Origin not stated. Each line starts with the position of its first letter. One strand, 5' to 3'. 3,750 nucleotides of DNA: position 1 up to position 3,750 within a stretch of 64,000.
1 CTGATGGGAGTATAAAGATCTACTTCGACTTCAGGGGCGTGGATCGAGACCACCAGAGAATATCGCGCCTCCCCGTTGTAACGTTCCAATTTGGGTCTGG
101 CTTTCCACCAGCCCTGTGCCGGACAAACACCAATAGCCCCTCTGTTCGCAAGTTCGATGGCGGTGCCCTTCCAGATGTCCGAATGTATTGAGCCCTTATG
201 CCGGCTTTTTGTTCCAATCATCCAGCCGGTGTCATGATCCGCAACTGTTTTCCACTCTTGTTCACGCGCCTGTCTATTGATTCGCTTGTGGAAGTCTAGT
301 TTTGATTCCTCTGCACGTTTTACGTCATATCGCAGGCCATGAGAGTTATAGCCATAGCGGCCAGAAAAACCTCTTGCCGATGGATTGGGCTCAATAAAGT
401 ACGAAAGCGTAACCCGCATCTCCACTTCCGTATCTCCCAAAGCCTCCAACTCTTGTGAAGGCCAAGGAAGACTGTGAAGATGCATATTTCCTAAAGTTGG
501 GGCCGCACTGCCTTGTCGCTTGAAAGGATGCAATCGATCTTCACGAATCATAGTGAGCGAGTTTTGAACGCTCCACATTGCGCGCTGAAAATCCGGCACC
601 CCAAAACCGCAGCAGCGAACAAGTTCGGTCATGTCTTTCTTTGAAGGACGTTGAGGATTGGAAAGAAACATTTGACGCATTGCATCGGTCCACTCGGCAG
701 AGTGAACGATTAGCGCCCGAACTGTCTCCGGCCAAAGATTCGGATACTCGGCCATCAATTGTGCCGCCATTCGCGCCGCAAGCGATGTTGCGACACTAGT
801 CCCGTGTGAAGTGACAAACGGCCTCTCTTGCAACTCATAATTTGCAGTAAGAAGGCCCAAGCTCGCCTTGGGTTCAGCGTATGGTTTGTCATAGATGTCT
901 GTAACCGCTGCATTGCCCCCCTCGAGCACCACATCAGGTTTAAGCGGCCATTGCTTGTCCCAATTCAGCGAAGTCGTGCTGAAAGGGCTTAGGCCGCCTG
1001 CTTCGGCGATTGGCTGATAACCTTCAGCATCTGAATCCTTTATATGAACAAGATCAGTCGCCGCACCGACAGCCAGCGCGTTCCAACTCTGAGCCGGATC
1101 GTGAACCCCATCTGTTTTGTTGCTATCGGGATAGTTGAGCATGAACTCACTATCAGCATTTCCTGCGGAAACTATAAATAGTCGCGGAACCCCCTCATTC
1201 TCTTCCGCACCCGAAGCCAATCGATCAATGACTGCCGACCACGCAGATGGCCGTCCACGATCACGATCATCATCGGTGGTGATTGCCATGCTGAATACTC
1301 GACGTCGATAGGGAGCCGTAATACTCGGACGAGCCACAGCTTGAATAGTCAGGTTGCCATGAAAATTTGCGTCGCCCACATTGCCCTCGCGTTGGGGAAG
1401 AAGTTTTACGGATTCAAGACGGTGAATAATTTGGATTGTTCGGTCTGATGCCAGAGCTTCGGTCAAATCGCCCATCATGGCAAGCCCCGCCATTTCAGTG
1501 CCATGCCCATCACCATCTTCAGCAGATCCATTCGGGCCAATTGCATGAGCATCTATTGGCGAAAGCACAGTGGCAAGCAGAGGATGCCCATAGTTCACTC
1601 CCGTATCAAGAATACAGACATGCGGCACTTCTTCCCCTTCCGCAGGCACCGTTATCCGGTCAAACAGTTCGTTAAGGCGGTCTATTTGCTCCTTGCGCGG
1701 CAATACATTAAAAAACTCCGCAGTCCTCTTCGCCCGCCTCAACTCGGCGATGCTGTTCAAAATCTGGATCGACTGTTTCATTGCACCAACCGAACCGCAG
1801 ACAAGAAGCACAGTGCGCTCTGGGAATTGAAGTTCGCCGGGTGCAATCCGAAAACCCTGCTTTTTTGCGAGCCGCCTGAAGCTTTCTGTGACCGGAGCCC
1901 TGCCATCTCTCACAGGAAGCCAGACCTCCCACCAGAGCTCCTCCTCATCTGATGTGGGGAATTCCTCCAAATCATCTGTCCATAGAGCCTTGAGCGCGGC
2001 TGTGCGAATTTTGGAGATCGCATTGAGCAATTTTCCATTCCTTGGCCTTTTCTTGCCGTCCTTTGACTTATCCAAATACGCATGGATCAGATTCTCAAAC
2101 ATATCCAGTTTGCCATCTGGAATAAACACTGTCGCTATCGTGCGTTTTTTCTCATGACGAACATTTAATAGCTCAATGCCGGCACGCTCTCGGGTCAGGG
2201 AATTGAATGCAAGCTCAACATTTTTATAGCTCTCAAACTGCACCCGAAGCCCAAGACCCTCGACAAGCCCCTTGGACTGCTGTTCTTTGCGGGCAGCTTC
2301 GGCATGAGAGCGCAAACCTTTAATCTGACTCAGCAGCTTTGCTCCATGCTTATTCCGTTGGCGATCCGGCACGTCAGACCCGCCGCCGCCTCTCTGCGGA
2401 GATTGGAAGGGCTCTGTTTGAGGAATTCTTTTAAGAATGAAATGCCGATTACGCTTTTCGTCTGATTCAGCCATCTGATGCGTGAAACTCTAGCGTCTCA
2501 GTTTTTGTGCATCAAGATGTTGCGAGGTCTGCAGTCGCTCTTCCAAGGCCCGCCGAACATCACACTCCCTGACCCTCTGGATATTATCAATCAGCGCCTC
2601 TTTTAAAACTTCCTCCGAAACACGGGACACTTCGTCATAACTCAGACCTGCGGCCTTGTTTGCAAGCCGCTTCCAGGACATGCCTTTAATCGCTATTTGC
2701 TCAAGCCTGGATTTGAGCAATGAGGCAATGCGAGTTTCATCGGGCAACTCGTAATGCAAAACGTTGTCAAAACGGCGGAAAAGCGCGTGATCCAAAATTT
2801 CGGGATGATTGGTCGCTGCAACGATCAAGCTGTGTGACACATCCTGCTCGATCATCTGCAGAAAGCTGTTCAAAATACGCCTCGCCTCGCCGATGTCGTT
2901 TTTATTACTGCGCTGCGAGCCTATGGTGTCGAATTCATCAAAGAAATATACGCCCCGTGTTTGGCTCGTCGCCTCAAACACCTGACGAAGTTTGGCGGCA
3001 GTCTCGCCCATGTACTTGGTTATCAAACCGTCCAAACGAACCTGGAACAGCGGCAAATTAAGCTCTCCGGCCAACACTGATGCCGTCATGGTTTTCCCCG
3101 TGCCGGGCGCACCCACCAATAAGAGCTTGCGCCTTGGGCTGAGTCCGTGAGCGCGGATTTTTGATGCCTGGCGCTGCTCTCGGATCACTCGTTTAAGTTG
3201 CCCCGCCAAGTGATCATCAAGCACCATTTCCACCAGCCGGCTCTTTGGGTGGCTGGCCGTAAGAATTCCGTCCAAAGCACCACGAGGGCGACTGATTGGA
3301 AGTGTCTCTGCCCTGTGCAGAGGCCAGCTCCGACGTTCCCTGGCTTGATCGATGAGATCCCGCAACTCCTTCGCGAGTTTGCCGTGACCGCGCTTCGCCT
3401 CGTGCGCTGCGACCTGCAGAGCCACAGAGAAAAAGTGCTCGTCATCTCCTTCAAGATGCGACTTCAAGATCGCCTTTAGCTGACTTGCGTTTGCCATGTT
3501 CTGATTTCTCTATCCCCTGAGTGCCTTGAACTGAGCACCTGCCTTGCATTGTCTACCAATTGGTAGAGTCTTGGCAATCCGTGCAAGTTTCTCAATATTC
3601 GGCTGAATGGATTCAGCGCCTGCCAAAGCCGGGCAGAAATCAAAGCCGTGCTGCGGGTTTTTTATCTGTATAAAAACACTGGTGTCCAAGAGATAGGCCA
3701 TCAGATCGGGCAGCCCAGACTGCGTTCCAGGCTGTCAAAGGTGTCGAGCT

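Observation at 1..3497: IetAS-like AAA+ ATPase + S8 protease pair at the island edge; the protease ORF is missing from the supplied track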

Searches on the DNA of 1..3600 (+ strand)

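Call 9: search_dna_similar(query=window:1-3600:+, collection=ecoli_genomes, mode=near, max_rows=15)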
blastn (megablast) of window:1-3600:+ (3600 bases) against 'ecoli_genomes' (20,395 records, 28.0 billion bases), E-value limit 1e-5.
No match.

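Call 10: search_dna_similar(query=window:1-3600:+, collection=plasmids, mode=near, max_rows=15)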
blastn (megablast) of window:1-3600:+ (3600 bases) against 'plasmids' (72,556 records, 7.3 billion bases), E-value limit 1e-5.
No match.

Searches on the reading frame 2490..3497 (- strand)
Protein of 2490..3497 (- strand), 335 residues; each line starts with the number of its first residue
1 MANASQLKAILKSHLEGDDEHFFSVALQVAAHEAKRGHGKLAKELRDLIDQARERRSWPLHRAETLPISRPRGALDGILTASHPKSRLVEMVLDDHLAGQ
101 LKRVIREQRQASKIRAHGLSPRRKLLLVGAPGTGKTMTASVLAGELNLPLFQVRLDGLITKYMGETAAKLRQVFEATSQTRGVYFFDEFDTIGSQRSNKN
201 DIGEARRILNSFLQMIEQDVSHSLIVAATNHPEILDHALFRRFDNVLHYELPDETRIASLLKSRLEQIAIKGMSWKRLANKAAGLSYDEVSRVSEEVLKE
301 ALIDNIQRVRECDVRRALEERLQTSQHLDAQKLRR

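Call 6: search_protein_families(library=padloc, proteins=[window:2493-3497:-], max_evalue=0.01)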
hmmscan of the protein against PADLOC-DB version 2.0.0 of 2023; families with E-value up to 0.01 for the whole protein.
window:2493-3497:- (335 aa): 8 families
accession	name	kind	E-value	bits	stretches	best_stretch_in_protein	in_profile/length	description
PDLC02196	IetA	-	2.2e-76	255.7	1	1-325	1-325/374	-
PDLC04232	IetA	-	2e-73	245.7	1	1-326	1-317/330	-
PDLC02195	IetA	-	2.9e-58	196.1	1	1-313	1-328/395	-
PDLC04231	IetA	-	7.7e-39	132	1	88-263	83-258/262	-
PDLC00915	TRIP13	-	4.4e-15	53.9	1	60-282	13-241/302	TRIP13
PDLC00914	TRIP13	-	1.2e-13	49.2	1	125-282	74-248/302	TRIP13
PDLC04140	mad8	-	0.00013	19.6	0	119-146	24-51/314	mads_8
PDLC03838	DolB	-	0.00062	17.1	0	220-270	267-323/375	-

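Call 7: search_protein_families(library=pfam, proteins=[window:2493-3497:-], max_evalue=0.01)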
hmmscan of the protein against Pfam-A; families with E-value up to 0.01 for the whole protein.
window:2493-3497:- (335 aa): 9 families
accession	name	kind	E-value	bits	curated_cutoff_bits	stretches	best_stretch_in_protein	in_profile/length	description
PF00004.35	AAA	-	8.9e-31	107.5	21.2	1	125-249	1-129/131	ATPase family associated with various cellular activities (AAA)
PF20720.3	nSTAND3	-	5.3e-07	29.9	27.2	1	119-241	14-121/155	Novel STAND NTPase 3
PF13401.12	AAA_22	-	8.5e-05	23.3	27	0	123-146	6-29/130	AAA domain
PF07728.20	AAA_5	-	0.0002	21.8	22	1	125-157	2-35/139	AAA domain (dynein-related subfamily)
PF05496.18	RuvB_N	-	0.00048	20.4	27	1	110-189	24-93/159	Holliday junction DNA helicase RuvB P-loop domain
PF01078.27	Mg_chelatase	-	0.00059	19.7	20.3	1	107-144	10-44/207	Magnesium chelatase, subunit ChlI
PF13671.12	AAA_33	-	0.0012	19.6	27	1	125-182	2-57/143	AAA domain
PF00005.33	ABC_tran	-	0.0038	18.3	25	0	119-183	8-68/137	ABC transporter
PF13238.12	AAA_18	-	0.0074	17.2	29.4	0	126-257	2-105/128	AAA domain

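Call 8: search_protein_families(library=ncbifam, proteins=[window:2493-3497:-], max_evalue=0.01)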
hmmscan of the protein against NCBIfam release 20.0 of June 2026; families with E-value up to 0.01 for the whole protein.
window:2493-3497:- (335 aa): 28 families (the best 25 are shown)
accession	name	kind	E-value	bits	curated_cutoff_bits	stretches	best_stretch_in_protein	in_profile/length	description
NF042959.1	IteA_antiphage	equivalog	8.7e-64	216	510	1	1-327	1-330/367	anti-phage ATPase IteA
NF003069.1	PRK03992.1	subfamily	2.7e-29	102.5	500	1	113-322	156-373/379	proteasome-activating nucleotidase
TIGR01242.2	TIGR01242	subfamily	3.6e-27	95.3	500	1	116-323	142-357/362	proteasome-activating nucleotidase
TIGR01241.2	FtsH_fam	equivalog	5.1e-27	94.9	600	1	122-319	195-400/598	ATP-dependent zinc metalloprotease FtsH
TIGR01243.1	CDC48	subfamily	5.8e-25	87.7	802.65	1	115-311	480-682/733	CDC48 family AAA ATPase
NF041006.2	cell_div_CdvC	equivalog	8.7e-23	80.8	650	1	79-300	93-325/370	cell division protein CdvC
NF047747.1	PrtsmActNtasePan2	equivalog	1.5e-21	77.1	700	1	110-320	173-391/397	proteasome-activating nucleotidase Pan2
NF047748.1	PrtsmActNtasePan1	equivalog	5.9e-21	74.9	750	1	114-326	174-393/405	proteasome-activating nucleotidase Pan1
NF008004.0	PRK10733.1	equivalog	4.8e-20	71.1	1008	1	101-271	164-341/644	ATP-dependent zinc metalloprotease FtsH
TIGR03922.1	T7SS_EccA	equivalog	1.3e-10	40.5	466.65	1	122-229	312-423/557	type VII secretion AAA-ATPase EccA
TIGR03689.1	pup_AAA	equivalog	3.5e-10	39.2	504.75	1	115-267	209-380/512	proteasome ATPase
NF003229.0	PRK04195.1-5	equivalog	9.2e-06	24.6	280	1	115-209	43-128/413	replication factor C large subunit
TIGR02881.1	spore_V_K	equivalog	1.2e-05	24.5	422.95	1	105-236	27-156/261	stage V sporulation protein K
TIGR00635.1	ruvB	equivalog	2.8e-05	23.3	299.05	1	101-283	12-192/305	Holliday junction branch migration DNA helicase RuvB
TIGR02880.1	cbbX_cfxQ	equivalog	3.4e-05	23.2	459.25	1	119-227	55-165/284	CbbX protein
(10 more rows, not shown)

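Call 11: find_encoding_contigs(protein=window:2490-3497:-, flank=10000, max_places=8)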
Protein window:2490-3497:- (335 aa): no gene with exactly this product is on record in the collection.

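Call 16: find_related_loci(query=window:2493-3497:-, collection=genome_contigs, flank=10000)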
Query window:2493-3497:- (335 aa) in genome_contigs; peptide patterns used: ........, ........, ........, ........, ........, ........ (x = any residue, [..] = any of these).
599 stretches matched a pattern (row limit reached: there are more); 547 encode a relative of the query (tblastn E <= 1e-3); the best 80 are kept; 80 distinct loci.
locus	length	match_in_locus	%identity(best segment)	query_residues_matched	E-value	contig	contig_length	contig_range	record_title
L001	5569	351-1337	76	1-328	4e-164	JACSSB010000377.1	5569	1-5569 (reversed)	MAG: Phycisphaerales bacterium isolate GAO1 contig-70_20955, whole genome shotgun sequence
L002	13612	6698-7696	74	1-332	9e-161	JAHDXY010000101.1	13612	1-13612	MAG: Burkholderiaceae bacterium isolate PRO21 NODE_5198_length_13612_cov_5.312901, whole genome shotgun sequence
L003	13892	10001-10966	74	1-321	6e-158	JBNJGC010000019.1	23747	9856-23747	MAG: Pseudomonadota bacterium isolate Y22_60dBSe2.bin.134 NODE_2017_length_23747_cov_16.615824, whole genome shotgun seq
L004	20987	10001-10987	73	1-328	6e-157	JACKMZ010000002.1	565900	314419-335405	MAG: Gammaproteobacteria bacterium isolate HK-STAS-PROT-131 HK-STAS-PROT-131_2, whole genome shotgun sequence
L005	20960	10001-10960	73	1-321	5e-155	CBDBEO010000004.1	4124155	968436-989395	MAG: uncultured Candidatus Binatia bacterium isolate d69ef4bc-d7cd-432e-8a93-c2be756c76d7 genome assembly, contig: conti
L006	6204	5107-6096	70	1-329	1e-155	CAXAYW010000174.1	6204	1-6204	MAG TPA_asm: uncultured Alcaligenaceae bacterium isolate ERR594384_concoct_98 genome assembly, contig: ERZ2772531.2732,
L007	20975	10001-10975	73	1-324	2e-153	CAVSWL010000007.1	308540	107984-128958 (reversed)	MAG: uncultured Gammaproteobacteria bacterium isolate MFD05684.bin.3.143 genome assembly, contig: contig_11866, whole ge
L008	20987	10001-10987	71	1-328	4e-153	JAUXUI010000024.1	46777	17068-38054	MAG: Lysobacteraceae bacterium isolate C15_concoct.bin.108 C15_k141_11084, whole genome shotgun sequence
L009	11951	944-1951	68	1-335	2e-152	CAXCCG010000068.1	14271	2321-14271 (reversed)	MAG TPA_asm: uncultured Gammaproteobacteria bacterium isolate SRR3724456_binner123_Refined_33 genome assembly, contig: E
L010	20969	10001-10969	71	1-322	2e-152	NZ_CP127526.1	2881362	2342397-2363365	Acidithiobacillus montserratensis strain GG1-14 chromosome, complete genome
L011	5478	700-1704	70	1-334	1e-153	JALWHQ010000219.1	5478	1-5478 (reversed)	MAG: Anaerolineae bacterium isolate M17_maxbin2_scaf2bin.060 M17_NODE_20590_length_5478_cov_7.044478, whole genome shotg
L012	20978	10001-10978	70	1-325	1e-151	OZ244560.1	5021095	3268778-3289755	MAG: Candidatus Azotimanducaceae bacterium isolate 0692c290-e5a6-45a5-9c05-b220158016a7 genome assembly, chromosome: 1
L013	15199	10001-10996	69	1-329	8e-152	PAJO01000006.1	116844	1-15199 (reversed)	MAG: Alcanivoracaceae bacterium isolate SAT93 145417, whole genome shotgun sequence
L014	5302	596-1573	70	1-325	1e-152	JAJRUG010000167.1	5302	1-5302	MAG: Gammaproteobacteria bacterium isolate Dive96_bin10.163 k141_4978727, whole genome shotgun sequence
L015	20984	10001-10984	69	1-329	6e-150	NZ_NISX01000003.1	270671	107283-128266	Lacimicrobium alkaliphilum strain X13M-12 contig3, whole genome shotgun sequence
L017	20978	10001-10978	70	1-325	8e-149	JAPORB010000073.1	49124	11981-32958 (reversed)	MAG: Gammaproteobacteria bacterium isolate CAR1_bin_10 NODE_213_length_49124_cov_9.80646, whole genome shotgun sequence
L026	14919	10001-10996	68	1-333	1e-147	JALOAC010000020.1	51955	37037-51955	MAG: Thiopseudomonas sp. isolate SO_2017_LW2 bin 136 scaffold_1457_c1_LW138R_2017, whole genome shotgun sequence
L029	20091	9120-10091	69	1-328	2e-146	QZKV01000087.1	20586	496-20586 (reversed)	MAG: Desulfobacteraceae bacterium isolate SURF_4 Ga0104751_1003884, whole genome shotgun sequence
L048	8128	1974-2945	66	1-328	6e-141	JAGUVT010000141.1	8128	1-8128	MAG: Deltaproteobacteria bacterium isolate DeMMO5_3 c_000000022795, whole genome shotgun sequence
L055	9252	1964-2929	67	1-321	3e-139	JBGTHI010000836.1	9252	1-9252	MAG: Myxococcaceae bacterium isolate JTS-RE235 k141_5166249, whole genome shotgun sequence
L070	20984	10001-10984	64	1-332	2e-137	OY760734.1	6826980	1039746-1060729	MAG: Vicinamibacterales bacterium isolate 10b48155-431e-4809-9d43-759f23ff96f9 genome assembly, chromosome: 1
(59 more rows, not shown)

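Call 23: search_solved_structures(query=window:2493-3497:-, max_evalue=1e-10)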
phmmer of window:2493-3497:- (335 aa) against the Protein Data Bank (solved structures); distinct sequences matched with E-value up to 1e-10: 255 (the best 60 are shown).
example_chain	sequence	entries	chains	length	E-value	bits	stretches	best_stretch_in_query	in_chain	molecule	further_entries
9ox9_A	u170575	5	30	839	2.2e-47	165.4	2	110-308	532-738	vesicle-fusing ATPase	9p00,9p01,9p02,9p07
7wub_D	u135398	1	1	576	2.2e-47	165.4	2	111-320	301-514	Transitional endoplasmic reticulum ATPase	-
6mck_A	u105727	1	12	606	2.8e-47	165.1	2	111-320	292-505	Transitional endoplasmic reticulum ATPase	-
5c18_A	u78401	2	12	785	3.2e-47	164.9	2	111-321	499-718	Transitional endoplasmic reticulum ATPase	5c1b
9m4n_A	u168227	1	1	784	3.6e-47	164.7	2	110-318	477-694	Cell division control protein 48 homolog A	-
7wub_C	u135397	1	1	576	3.8e-47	164.6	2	111-316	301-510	Transitional endoplasmic reticulum ATPase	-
9m3v_A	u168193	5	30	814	4.1e-47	164.5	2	110-318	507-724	Cell division control protein 48 homolog A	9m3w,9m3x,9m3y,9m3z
7rlj_A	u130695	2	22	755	5.7e-47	164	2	111-320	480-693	Transitional endoplasmic reticulum ATPase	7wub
8yka_A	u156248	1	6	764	6e-47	164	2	111-320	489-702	Transitional endoplasmic reticulum ATPase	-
7mdm_B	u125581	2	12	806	6.3e-47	163.9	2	110-320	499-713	Transitional endoplasmic reticulum ATPase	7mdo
7rlh_A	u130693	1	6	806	6.5e-47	163.9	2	111-320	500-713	Transitional endoplasmic reticulum ATPase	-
7y4w_A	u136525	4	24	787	6.7e-47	163.8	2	111-320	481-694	Transitional endoplasmic reticulum ATPase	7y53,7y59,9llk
7rlg_A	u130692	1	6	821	7e-47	163.8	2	111-320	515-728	Transitional endoplasmic reticulum ATPase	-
7bp9_A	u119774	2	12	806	7.1e-47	163.7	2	111-320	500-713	Transitional endoplasmic reticulum ATPase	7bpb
9y06_A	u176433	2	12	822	7.2e-47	163.7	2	111-320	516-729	Transitional endoplasmic reticulum ATPase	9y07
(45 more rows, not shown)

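Call 46: search_protein_families(library=pfam, proteins=[L017:4111-7170:+, L055:5468-7552:+, L015:2523-5336:+, L026:5532-7079:+, L015:13558-15042:+, L070:13556-14890:+, L029:6828-9035:+], max_evalue=0.0001)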
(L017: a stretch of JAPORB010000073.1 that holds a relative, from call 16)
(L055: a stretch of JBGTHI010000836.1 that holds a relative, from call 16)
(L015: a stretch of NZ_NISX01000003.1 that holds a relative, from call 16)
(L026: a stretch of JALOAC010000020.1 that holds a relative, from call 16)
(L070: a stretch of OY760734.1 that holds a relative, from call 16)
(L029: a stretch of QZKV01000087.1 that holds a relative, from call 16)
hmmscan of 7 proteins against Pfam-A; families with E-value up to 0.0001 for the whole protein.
L017:4111-7170:+ (1019 aa): 1 family
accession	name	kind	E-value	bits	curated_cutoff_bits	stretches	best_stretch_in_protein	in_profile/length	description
PF04851.21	ResIII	-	2e-08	34.7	22.5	1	166-371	21-162/164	Type III restriction enzyme, res subunit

L055:5468-7552:+ (694 aa): 5 families
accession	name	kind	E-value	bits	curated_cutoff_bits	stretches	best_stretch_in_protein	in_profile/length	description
PF13361.12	UvrD_C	-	6.2e-17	62.5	25.6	1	612-680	285-346/350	UvrD-like helicase C-terminal domain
PF00580.27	UvrD-helicase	-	1.4e-14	54.9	23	1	237-481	2-254/271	UvrD/REP helicase N-terminal domain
PF13538.12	UvrD_C_2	-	1.4e-08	34.9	27.4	0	659-679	31-51/52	UvrD-like helicase C-terminal domain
PF13245.12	AAA_19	-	1.2e-07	32.4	25.1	1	252-480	14-131/134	AAA domain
PF13604.12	AAA_30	-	2.1e-05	24.8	27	0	236-298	2-65/191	AAA domain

L015:2523-5336:+ (937 aa): 5 families
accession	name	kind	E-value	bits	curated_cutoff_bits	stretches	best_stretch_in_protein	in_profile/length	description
PF04851.21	ResIII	-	2.2e-39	135.5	22.5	1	162-349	4-163/164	Type III restriction enzyme, res subunit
PF08463.15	EcoEI_R_C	-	3.1e-37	128.6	24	1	757-935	1-162/163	EcoEI R protein C-terminal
PF18766.7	SWI2_SNF2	-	7.1e-19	68.8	26.7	1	166-408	2-213/221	SWI2/SNF2 ATPase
PF00270.35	DEAD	-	1.6e-12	47.9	26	1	165-351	3-162/167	DEAD/DEAH box helicase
PF04313.20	HSDR_N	-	2.3e-06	28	25.1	0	35-119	112-188/198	Type I restriction enzyme R protein N terminus (HSDR_N)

L026:5532-7079:+ (515 aa): 1 family
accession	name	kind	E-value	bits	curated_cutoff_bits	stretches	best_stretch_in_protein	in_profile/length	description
PF01420.25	Methylase_S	-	2.5e-41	142.1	22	2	22-189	2-160/168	Type I restriction modification DNA specificity domain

L015:13558-15042:+ (494 aa): 4 families
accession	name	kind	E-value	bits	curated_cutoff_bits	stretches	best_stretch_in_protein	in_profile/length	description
PF02384.22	N6_Mtase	-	4.1e-72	243.6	20.4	1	123-413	3-275/311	N-6 DNA Methylase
PF12161.14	HsdM_N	-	2.2e-12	48.2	24.5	1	8-113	3-135/135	HsdM N-terminal domain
PF07669.17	Eco57I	-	1.8e-09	38.4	25.3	1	253-349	74-165/171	Eco57I restriction-modification methylase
PF01170.24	UPF0020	-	2.4e-06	27.8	22.3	1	154-267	16-135/197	RMKL-like, methyltransferase domain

L070:13556-14890:+ (444 aa): 0 families

L029:6828-9035:+ (735 aa): 2 families
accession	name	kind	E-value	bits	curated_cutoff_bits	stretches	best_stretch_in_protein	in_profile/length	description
PF13166.12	AAA_13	-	1.7e-15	57.3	36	1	263-539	329-612/713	AAA domain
PF02463.25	SMC_N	-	2.9e-05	24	40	0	212-516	135-213/220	RecF/RecN/SMC N terminal domain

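Call 47: search_protein_families(library=padloc, proteins=[L017:4111-7170:+, L055:5468-7552:+, L070:13556-14890:+, L029:6828-9035:+], max_evalue=0.00001)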
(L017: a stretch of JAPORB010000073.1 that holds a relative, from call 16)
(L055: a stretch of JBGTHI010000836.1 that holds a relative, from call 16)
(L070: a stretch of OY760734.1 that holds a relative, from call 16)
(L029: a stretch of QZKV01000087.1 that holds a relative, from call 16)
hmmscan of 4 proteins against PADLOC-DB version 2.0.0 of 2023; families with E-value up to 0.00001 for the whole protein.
L017:4111-7170:+ (1019 aa): 0 families

L055:5468-7552:+ (694 aa): 32 families (the best 25 are shown)
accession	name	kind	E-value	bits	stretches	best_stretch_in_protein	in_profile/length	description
PDLC01087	C3a187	-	6.9e-30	102.4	2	438-691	319-552/559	NERD+UvrD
PDLC00132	GajB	-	4e-23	79.9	1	430-517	206-298/625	UrvD helicase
PDLC00117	GajB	-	3.1e-18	63.6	2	606-679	507-572/604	UrvD helicase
PDLC03802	RTasHel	-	3.3e-18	63.9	1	439-519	193-274/675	DRT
PDLC00114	GajB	-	3.9e-17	60.1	2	590-680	526-610/635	UrvD helicase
PDLC00104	GajB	-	7e-17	59.4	1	607-679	498-561/574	UrvD helicase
PDLC00103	GajB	-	7.9e-14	49.5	1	438-598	211-371/612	UrvD helicase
PDLC00107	GajB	-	1e-12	45.5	1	439-481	216-257/587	UrvD helicase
PDLC00127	GajB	-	4.8e-11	39.9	1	614-678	506-563/594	UrvD helicase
PDLC00123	GajB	-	1e-10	38.9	1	611-678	439-504/540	UrvD helicase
PDLC00130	GajB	-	2e-09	34.3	0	586-680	482-567/589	UrvD helicase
PDLC00108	GajB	-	2.2e-09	34.8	0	592-678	331-413/445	UrvD helicase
PDLC00129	GajB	-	2.3e-09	34.4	1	439-529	227-318/594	UrvD helicase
PDLC00143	GajB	-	9.6e-09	32.3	0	439-568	201-334/632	UrvD helicase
PDLC00135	GajB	-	1.1e-08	32.5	1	612-690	511-588/603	UrvD helicase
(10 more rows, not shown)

L070:13556-14890:+ (444 aa): 17 families
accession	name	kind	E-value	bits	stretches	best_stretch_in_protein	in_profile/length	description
PDLC03998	PD-Lambda-5_A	-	1.8e-14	51.4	1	73-228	4-161/466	-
PDLC04607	PDC-M38A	-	7.9e-14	48.9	1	112-266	61-199/715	-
PDLC04013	PD-Lambda-5_A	-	1.8e-13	48.6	1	74-229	6-159/440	-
PDLC04007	PD-Lambda-5_A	-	3e-13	47.7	1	74-228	4-154/454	-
PDLC03999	PD-Lambda-5_A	-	1.4e-12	45.1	1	70-225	3-157/493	-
PDLC04005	PD-Lambda-5_A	-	1.3e-11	42.2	1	73-228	16-175/502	-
PDLC04017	PD-Lambda-5_A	-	6e-11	39.8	1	77-245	15-173/473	-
PDLC03995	PD-Lambda-5_A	-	1.8e-09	35.2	1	77-263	16-198/503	-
PDLC04009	PD-Lambda-5_A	-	2.4e-09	34.4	1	122-228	52-159/488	-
PDLC04015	PD-Lambda-5_A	-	6.6e-09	33.3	1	75-211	6-140/463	-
PDLC04002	PD-Lambda-5_A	-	9.4e-09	32.9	1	79-228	13-155/471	-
PDLC04003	PD-Lambda-5_A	-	1.3e-08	32.3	1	110-228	40-157/487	-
PDLC04008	PD-Lambda-5_A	-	2.7e-08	31.1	1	72-234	3-166/449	-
PDLC04000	PD-Lambda-5_A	-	5.8e-08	30.2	1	72-225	4-155/428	-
PDLC04012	PD-Lambda-5_A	-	1.1e-06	26.1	1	76-225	7-164/494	-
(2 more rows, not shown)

L029:6828-9035:+ (735 aa): 4 families
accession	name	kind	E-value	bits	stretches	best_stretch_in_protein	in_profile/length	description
PDLC05023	PDC-S46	-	3e-263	873.8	1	16-733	1-718/719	-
PDLC04889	PDC-S06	-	1.1e-12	45.4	1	429-608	413-592/693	-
PDLC04894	PDC-S06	-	2.4e-12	44.2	1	432-516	502-585/740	-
PDLC04140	mad8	-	9.8e-07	26.6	0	36-504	22-236/314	mads_8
